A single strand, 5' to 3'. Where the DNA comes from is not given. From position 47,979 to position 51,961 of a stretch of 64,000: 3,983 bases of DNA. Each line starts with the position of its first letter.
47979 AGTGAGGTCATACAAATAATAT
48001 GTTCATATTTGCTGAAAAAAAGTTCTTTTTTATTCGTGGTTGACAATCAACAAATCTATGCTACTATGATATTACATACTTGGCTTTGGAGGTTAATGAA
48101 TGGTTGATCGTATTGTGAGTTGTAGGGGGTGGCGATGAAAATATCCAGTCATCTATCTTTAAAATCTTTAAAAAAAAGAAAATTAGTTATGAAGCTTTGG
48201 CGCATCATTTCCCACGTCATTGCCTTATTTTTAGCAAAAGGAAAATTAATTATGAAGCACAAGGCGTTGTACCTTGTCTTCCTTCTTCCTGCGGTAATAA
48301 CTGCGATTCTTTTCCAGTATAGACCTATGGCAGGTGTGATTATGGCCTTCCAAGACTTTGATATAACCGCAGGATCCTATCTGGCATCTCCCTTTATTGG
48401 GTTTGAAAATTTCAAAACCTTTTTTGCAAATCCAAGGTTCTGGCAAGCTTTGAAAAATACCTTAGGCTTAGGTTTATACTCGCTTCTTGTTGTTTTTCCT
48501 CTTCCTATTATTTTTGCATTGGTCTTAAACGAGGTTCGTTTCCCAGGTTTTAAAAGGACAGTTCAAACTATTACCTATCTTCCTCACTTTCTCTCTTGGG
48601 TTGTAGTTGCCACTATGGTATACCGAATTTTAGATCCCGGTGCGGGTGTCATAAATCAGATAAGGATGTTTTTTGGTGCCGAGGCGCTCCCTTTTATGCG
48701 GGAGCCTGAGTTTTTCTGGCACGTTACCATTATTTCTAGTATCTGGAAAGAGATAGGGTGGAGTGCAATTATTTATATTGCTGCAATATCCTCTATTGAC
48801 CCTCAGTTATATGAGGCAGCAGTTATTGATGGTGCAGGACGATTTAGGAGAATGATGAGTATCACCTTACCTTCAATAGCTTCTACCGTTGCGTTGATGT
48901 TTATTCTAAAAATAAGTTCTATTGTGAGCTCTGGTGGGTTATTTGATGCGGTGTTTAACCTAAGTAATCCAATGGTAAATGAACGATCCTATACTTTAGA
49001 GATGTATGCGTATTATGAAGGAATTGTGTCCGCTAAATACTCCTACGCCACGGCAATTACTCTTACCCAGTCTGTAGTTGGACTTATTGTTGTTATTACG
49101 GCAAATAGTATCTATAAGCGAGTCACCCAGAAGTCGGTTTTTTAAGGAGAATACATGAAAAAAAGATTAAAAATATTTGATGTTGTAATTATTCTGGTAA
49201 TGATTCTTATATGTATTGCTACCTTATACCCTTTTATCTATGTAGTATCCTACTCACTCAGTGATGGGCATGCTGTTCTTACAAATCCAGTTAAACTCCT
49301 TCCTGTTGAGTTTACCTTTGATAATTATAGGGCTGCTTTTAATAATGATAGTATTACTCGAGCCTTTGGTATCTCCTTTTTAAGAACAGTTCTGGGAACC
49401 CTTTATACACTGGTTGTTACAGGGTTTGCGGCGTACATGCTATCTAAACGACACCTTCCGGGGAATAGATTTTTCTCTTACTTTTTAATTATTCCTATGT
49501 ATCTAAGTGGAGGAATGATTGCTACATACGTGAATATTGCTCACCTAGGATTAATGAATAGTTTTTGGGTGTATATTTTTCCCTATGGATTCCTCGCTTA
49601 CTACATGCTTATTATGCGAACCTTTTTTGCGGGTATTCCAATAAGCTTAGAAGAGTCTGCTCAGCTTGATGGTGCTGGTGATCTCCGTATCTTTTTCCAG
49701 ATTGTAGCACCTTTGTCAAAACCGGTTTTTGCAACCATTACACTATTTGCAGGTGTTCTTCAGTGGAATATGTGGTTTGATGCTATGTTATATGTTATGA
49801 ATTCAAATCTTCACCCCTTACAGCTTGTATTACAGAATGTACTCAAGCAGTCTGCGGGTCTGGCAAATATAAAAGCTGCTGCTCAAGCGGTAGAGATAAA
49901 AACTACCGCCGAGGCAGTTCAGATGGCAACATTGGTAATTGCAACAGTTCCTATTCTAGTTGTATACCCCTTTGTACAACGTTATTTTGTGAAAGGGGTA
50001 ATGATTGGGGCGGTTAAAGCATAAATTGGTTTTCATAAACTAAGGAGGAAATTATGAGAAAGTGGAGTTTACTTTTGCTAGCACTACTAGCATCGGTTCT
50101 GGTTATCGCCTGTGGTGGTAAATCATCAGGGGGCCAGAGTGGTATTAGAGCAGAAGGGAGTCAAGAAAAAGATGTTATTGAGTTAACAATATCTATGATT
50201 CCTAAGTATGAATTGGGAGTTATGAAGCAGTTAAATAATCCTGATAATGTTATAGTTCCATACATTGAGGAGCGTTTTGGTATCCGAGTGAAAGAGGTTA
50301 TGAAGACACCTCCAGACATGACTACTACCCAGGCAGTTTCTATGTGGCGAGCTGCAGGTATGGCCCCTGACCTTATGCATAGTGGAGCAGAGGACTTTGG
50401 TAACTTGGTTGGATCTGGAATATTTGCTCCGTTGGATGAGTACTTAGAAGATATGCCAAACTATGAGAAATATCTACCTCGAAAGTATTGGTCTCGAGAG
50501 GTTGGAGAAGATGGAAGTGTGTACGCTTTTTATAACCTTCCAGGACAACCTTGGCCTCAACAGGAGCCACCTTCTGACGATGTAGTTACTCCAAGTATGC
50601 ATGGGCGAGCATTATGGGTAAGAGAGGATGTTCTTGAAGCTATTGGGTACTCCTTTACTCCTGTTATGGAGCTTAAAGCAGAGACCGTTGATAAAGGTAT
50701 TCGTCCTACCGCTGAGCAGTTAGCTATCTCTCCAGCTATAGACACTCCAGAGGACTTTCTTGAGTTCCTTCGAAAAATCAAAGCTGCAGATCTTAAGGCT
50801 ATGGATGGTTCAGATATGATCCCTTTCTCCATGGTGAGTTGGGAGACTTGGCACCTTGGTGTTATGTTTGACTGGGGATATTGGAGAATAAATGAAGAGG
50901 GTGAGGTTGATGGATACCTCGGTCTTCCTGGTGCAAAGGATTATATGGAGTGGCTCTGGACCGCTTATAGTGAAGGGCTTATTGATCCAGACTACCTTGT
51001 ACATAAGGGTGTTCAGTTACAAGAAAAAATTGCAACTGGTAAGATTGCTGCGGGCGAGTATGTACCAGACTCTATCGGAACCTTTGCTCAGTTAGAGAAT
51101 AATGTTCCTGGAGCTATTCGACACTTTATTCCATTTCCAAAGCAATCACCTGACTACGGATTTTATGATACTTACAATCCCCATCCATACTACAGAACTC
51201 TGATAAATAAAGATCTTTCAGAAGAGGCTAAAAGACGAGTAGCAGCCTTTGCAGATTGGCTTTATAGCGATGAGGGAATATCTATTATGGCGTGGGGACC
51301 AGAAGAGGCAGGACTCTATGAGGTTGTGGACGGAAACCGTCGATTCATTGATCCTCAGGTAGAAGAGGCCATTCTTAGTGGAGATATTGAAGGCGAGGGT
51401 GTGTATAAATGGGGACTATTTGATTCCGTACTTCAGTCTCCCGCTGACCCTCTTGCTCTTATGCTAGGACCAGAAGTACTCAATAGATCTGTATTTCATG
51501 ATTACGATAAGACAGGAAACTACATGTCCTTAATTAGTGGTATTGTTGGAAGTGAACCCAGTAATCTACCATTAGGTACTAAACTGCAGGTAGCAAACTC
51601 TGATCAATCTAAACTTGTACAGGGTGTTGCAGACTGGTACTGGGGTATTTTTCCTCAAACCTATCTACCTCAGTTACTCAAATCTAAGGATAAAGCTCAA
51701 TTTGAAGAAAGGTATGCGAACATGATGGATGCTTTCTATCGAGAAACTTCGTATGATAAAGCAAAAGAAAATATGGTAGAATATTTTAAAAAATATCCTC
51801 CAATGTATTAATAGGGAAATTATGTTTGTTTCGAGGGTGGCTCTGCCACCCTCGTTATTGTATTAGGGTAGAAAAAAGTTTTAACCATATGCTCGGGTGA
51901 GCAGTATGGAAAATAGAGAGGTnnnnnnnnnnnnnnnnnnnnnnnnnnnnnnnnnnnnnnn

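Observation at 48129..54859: LplABC-type oligosaccharide transporter coupled to a 978-aa unassigned cytoplasmic protein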

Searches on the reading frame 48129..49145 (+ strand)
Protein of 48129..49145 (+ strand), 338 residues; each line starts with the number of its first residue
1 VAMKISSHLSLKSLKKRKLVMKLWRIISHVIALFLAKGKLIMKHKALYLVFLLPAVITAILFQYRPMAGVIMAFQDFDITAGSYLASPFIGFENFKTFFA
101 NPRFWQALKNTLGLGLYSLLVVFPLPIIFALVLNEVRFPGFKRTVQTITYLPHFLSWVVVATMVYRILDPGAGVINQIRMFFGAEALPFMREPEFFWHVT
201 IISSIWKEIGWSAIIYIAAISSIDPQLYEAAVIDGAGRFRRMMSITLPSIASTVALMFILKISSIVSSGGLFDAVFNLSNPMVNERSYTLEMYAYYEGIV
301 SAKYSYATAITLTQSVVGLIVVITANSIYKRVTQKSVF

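Call 3: search_protein_families(library=pfam, proteins=[window:48129-49145:+])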
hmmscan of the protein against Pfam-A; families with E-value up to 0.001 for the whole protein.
window:48129-49145:+ (338 aa): 1 family
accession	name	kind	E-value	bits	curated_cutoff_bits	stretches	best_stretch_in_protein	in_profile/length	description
PF00528.27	BPD_transp_1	-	3.2e-12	47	26.4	1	124-333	3-183/184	Binding-protein-dependent transport system inner membrane component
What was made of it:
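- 48135..49145 (+): ABC permease 1 (LplB/UgpA-like, CUT1), 336 aa. The ORF list starts it at GTG 48129. BPD_transp_1 E 3e-12 (call 3).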

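Call 4: search_protein_families(library=ncbifam, proteins=[window:48129-49145:+])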
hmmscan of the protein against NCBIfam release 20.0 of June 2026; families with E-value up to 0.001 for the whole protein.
window:48129-49145:+ (338 aa): 10 families
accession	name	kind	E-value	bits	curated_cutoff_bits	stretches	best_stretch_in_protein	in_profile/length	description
NF007852.0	PRK10561.1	equivalog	2.7e-20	73.4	335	1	44-333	10-288/295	sn-glycerol-3-phosphate ABC transporter permease UgpA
NF040931.1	ABC_arch_GlcT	equivalog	2.5e-14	53.6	360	1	52-324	2-266/278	glucose ABC transporter permease GlcT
TIGR03262.1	PhnU2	equivalog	9.2e-14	51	593.25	1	87-262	35-202/546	putative 2-aminoethylphosphonate ABC transporter permease subunit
TIGR02141.1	modB_ABC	equivalog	1.5e-09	37.8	182.6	1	112-327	4-204/208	molybdate ABC transporter permease subunit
NF006939.0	PRK09421.1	equivalog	9.6e-08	31.7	262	1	102-335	6-227/230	molybdate ABC transporter permease subunit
NF011624.0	PRK15050.1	equivalog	8.1e-07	28.4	247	1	49-335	26-288/297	2-aminoethylphosphonate ABC transporter permease subunit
TIGR00969.1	3a0106s02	subfamily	9.2e-07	28.6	240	1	91-321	46-265/272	sulfate ABC transporter permease subunit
TIGR03226.1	PhnU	equivalog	3.2e-06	26.8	283.45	1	45-335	40-306/311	2-aminoethylphosphonate ABC transporter permease subunit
NF008232.0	PRK10999.1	equivalog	4.6e-05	22.3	392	1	90-255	265-433/520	maltose ABC transporter permease MalF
TIGR01581.1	Mo_ABC_porter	hypoth_equivalog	8.9e-05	22.1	210.3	1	94-298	9-202/225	ABC transporter permease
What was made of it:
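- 48135..49145 (+): UgpA-type NCBIfam hit (call 4).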

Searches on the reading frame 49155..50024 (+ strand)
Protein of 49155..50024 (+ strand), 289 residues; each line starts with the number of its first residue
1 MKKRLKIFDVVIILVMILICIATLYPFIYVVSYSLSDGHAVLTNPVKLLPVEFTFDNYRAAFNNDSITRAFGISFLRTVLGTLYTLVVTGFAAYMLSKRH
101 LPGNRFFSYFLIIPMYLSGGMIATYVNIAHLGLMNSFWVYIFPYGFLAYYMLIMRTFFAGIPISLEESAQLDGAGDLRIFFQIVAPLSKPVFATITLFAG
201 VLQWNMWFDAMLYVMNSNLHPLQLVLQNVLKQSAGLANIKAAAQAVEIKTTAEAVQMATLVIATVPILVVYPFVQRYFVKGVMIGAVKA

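Call 3: search_protein_families(library=pfam, proteins=[window:49155-50024:+])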
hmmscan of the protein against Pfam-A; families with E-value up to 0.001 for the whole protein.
window:49155-50024:+ (289 aa): 1 family
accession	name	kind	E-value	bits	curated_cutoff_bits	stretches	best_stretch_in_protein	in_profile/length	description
PF00528.27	BPD_transp_1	-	6.3e-07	29.7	26.4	1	103-282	20-182/184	Binding-protein-dependent transport system inner membrane component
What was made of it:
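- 49155..50024 (+): ABC permease 2 (LplC/UgpE/MalG-like), 289 aa. BPD_transp_1 E 6e-7 (call 3).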

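Call 4: search_protein_families(library=ncbifam, proteins=[window:49155-50024:+])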
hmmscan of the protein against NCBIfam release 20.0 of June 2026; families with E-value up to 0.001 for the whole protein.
window:49155-50024:+ (289 aa): 6 families
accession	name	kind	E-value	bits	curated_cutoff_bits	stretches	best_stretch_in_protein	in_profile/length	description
NF040932.1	ABC_arch_GlcU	equivalog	3.1e-18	66.4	340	1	11-284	4-266/272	glucose ABC transporter permease GlcU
NF008210.0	PRK10973.1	equivalog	5.8e-17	62.3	297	1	3-283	6-277/281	sn-glycerol-3-phosphate ABC transporter permease UgpE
NF008231.0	PRK10998.1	equivalog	4.7e-13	49.4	261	1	11-288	15-295/296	maltose ABC transporter permease MalG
TIGR01581.1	Mo_ABC_porter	hypoth_equivalog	1.5e-07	31.2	210.3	1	60-192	12-161/225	ABC transporter permease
NF007852.0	PRK10561.1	equivalog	4.2e-05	23.5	335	1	146-197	169-220/295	sn-glycerol-3-phosphate ABC transporter permease UgpA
NF007047.0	PRK09500.1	equivalog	0.00095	18.8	326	1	16-197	11-190/257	spermidine/putrescine ABC transporter permease PotC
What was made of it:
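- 49155..50024 (+): GlcU, UgpE and MalG NCBIfam hits (call 4).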

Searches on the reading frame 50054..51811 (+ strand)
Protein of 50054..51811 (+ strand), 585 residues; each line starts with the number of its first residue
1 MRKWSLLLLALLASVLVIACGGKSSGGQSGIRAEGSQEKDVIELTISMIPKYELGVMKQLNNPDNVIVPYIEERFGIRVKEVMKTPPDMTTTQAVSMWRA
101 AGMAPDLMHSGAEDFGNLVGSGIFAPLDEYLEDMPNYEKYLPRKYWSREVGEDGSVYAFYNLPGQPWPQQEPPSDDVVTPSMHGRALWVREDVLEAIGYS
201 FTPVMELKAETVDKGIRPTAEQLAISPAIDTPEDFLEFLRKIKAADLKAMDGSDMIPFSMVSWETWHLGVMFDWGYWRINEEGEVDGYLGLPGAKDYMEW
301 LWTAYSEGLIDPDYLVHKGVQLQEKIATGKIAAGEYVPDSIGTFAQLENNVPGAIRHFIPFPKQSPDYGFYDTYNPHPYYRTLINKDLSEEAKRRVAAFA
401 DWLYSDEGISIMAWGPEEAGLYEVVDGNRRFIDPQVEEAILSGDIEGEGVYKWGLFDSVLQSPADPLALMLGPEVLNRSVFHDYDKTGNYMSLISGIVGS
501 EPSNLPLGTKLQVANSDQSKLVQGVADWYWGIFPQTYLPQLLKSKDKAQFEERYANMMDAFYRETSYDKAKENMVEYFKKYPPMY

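Call 3: search_protein_families(library=pfam, proteins=[window:50054-51811:+])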
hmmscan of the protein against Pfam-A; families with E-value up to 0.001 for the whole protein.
window:50054-51811:+ (585 aa): 1 family
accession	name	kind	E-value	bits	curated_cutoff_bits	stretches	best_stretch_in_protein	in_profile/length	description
PF01547.30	SBP_bac_1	-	7.8e-05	23.2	26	1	101-408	46-305/307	Bacterial extracellular solute-binding protein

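Call 4: search_protein_families(library=ncbifam, proteins=[window:50054-51811:+])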
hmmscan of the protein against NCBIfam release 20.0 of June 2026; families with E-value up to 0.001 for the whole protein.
window:50054-51811:+ (585 aa): 0 families

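Call 12: list_cluster_members(proteins=[P0001, P0002, window:50054-51811:+])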
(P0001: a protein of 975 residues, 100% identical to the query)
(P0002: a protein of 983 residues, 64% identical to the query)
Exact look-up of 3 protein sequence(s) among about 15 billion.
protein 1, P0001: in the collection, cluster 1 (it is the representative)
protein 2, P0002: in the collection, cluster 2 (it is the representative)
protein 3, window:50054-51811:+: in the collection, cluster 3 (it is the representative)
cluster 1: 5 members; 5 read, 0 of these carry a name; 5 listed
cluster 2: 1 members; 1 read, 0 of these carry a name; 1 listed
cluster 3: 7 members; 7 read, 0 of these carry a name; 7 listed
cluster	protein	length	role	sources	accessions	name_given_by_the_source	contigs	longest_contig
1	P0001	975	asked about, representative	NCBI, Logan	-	-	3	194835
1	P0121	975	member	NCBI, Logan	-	-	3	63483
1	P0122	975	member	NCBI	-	-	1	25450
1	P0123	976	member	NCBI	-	-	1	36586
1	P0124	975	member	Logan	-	-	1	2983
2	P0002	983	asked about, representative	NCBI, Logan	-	-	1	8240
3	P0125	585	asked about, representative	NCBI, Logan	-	-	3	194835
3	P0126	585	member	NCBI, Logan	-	-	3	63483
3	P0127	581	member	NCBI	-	-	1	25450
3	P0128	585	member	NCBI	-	-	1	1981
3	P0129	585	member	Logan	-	-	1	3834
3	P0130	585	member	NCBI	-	-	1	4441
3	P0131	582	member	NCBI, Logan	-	-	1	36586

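Call 60: search_solved_structures(query=window:50054-51811:+, max_evalue=1)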
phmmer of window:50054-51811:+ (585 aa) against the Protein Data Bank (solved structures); distinct sequences matched with E-value up to 1: 6.
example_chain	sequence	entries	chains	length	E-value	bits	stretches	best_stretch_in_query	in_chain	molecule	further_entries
9pmy_A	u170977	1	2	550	0.0099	17.5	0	291-333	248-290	Extracellular solute-binding protein family 1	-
7c6x_A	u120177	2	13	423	0.086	14.4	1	68-145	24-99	Sugar ABC transporter, periplasmic sugar-binding protein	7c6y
7c6z_A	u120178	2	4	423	0.086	14.4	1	69-145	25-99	Sugar ABC transporter, periplasmic sugar-binding protein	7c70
7c63_A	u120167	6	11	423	0.16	13.5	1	69-145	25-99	Sugar ABC transporter, periplasmic sugar-binding protein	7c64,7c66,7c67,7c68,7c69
7c71_A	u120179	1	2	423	0.16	13.5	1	69-145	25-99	Sugar ABC transporter, periplasmic sugar-binding protein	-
7c6f_A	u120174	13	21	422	0.18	13.3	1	69-145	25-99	Sugar ABC transporter, periplasmic sugar-binding protein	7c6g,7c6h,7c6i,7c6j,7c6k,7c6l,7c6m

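Call 62: find_homologous_proteins(query=window:50054-51811:+, max_evalue=0.00001)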
Query window:50054-51811:+ (585 aa): 35 proteins with E <= 0.00001 among 8000 candidates.
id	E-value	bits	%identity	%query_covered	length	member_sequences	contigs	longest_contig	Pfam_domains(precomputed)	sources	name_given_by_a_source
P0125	0.0e+0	1360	100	100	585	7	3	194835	-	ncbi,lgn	-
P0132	0.0e+0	1098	80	100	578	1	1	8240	PF01547.31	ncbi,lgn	-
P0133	0.0e+0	1072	78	98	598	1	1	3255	PF01547.31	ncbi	-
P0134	3.2e-282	956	68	100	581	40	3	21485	-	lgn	-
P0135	8.0e-281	951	68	99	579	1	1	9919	-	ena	-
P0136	9.9e-276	934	67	100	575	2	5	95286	-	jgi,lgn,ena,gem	-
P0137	7.2e-274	928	69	95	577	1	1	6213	PF01547.31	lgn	-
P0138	1.2e-273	927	69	94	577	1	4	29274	PF01547.31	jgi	jgi:ABC-type glycerol-3-phosphate transport system substrate-binding protein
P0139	6.9e-271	918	67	96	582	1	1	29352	-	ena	-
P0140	7.4e-271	918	67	99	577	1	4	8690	-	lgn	-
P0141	7.8e-270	915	66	100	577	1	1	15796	-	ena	-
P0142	9.1e-270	914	67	95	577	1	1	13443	-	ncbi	-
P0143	1.4e-268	910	67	95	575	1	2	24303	PF01547.31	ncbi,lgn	-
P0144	1.1e-267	908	66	99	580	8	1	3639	-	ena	-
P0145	1.6e-264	897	68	93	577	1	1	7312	-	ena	-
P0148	1.2e-184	633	50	99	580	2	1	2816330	-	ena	-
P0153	1.7e-110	388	36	99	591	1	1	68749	-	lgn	-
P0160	1.4e-94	336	33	99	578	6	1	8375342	-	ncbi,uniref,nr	ncbi:hypothetical protein DVH26_12830 [Paenibacillus sp. H1-7]|uniref:hypothetical protein n=1 Tax=P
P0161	6.6e-83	297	32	98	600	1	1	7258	PF01547.31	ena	-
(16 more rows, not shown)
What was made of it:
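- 50054..51811 (+): Substrate-binding lipoprotein, 585 aa, a divergent family-1 (LplA-like) binding protein. SBP_bac_1 scores 23.2 bits, below the 26-bit cut-off (call 3), but homologues carry PF01547 and one has an LplA-type JGI name (call 62).
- On CUT1 / LplABC-type ABC importer: Homologues at 69-80% identity carry PF01547, and one has an LplA-type JGI name (call 62).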

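Call 63: find_encoding_contigs(protein=P0160, flank=8000, max_places=1)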
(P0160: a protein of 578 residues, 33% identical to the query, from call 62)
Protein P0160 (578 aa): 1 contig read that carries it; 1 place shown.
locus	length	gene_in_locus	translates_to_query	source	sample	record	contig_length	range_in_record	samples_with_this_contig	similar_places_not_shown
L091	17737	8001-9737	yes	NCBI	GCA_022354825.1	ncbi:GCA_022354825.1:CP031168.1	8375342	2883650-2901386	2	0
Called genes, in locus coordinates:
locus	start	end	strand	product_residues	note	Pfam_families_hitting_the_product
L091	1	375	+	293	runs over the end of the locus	PF05721:PhyH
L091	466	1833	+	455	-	PF01554:MatE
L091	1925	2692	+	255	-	PF06283:ThuA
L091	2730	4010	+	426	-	PF07690:MFS_1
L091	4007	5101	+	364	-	PF01408:GFO_IDH_MocA, PF02629:CoA_binding (faint), PF02894:GFO_IDH_MocA_C, PF22725:GFO_IDH_MocA_C3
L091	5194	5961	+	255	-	PF06283:ThuA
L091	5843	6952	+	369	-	PF00528:BPD_transp_1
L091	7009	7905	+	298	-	PF00528:BPD_transp_1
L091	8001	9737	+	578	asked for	-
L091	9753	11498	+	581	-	PF00072:Response_reg, PF00165:HTH_AraC, PF12833:HTH_18, PF00165:HTH_AraC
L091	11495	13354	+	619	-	PF06580:His_kinase, PF02518:HATPase_c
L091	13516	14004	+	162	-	PF00583:Acetyltransf_1, PF13673:Acetyltransf_10 (weak), PF13508:Acetyltransf_7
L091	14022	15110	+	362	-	PF00296:Bac_luciferase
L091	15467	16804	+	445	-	PF01547:SBP_bac_1, PF13416:SBP_bac_8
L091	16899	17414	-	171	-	PF00877:NLPC_P60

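Call 64: find_encoding_contigs(protein=P0148, flank=8000, max_places=1)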
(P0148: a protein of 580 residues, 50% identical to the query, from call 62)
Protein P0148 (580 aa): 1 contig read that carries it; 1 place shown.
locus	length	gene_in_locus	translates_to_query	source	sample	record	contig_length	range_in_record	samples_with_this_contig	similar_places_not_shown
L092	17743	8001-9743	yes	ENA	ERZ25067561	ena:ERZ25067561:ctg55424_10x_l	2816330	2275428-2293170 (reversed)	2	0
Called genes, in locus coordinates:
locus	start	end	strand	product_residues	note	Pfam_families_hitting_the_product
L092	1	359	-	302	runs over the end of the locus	PF01177:Asp_Glu_race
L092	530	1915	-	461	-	PF01134:GIDA (faint), PF03486:HI0933_like (faint), PF07992:Pyr_redox_2, PF13738:Pyr_redox_3, PF00070:Pyr_redox, PF02852:Pyr_redox_dim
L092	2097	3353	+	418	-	PF00365:PFK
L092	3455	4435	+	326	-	PF01738:DLH, PF00561:Abhydrolase_1 (weak), PF12146:Hydrolase_4, PF20434:BD-FAE (weak), PF12697:Abhydrolase_6, PF00326:Peptidase_S9, PF07859:Abhydrolase_3 (weak)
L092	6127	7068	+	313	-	PF00528:BPD_transp_1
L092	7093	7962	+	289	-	PF00528:BPD_transp_1 (faint)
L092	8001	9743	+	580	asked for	-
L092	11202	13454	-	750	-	PF01120:Alpha_L_fucos, PF14871:GHL6 (faint), PF01120:Alpha_L_fucos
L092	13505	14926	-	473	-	PF01120:Alpha_L_fucos, PF00754:F5_F8_type_C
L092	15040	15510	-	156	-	PF01668:SmpB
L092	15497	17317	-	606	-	PF03781:FGE-sulfatase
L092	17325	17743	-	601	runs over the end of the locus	-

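Call 65: find_encoding_contigs(protein=P0153, flank=8000, max_places=1)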
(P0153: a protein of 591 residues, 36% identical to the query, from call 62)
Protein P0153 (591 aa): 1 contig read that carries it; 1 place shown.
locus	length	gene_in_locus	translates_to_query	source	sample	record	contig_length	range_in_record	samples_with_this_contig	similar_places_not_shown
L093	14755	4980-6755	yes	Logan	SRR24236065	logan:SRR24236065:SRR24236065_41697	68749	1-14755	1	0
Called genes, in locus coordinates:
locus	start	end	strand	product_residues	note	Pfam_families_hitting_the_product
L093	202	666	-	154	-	PF00383:dCMP_cyt_deam_1, PF14437:MafB19-deam, PF14439:Bd3614-deam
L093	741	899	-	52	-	-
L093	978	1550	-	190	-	PF00929:RNase_T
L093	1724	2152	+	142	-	PF12641:Flavodoxin_3, PF12724:Flavodoxin_5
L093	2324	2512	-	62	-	-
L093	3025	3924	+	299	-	PF00528:BPD_transp_1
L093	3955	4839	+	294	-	PF00528:BPD_transp_1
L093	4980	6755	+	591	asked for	-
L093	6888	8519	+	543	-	PF00072:Response_reg, PF17853:GGDEF_2 (faint), PF00165:HTH_AraC (weak), PF12833:HTH_18, PF00165:HTH_AraC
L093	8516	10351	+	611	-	PF00672:HAMP, PF06580:His_kinase, PF02518:HATPase_c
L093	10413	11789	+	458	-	PF02449:Glyco_hydro_42 (weak), PF16116:DUF4832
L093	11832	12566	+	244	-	PF00657:Lipase_GDSL, PF13472:Lipase_GDSL_2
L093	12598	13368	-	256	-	PF04909:Amidohydro_2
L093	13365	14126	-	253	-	PF04909:Amidohydro_2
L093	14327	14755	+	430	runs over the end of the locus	PF01041:DegT_DnrJ_EryC1, PF01053:Cys_Met_Meta_PP (weak), PF01212:Beta_elim_lyase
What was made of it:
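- More distant binding-protein homologues (50% identity or less) occur without DUF6067 (calls 63-65).
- Tried and rejected: Binding-protein homologues at 50% identity or less are not next to DUF6067 (calls 63-65).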
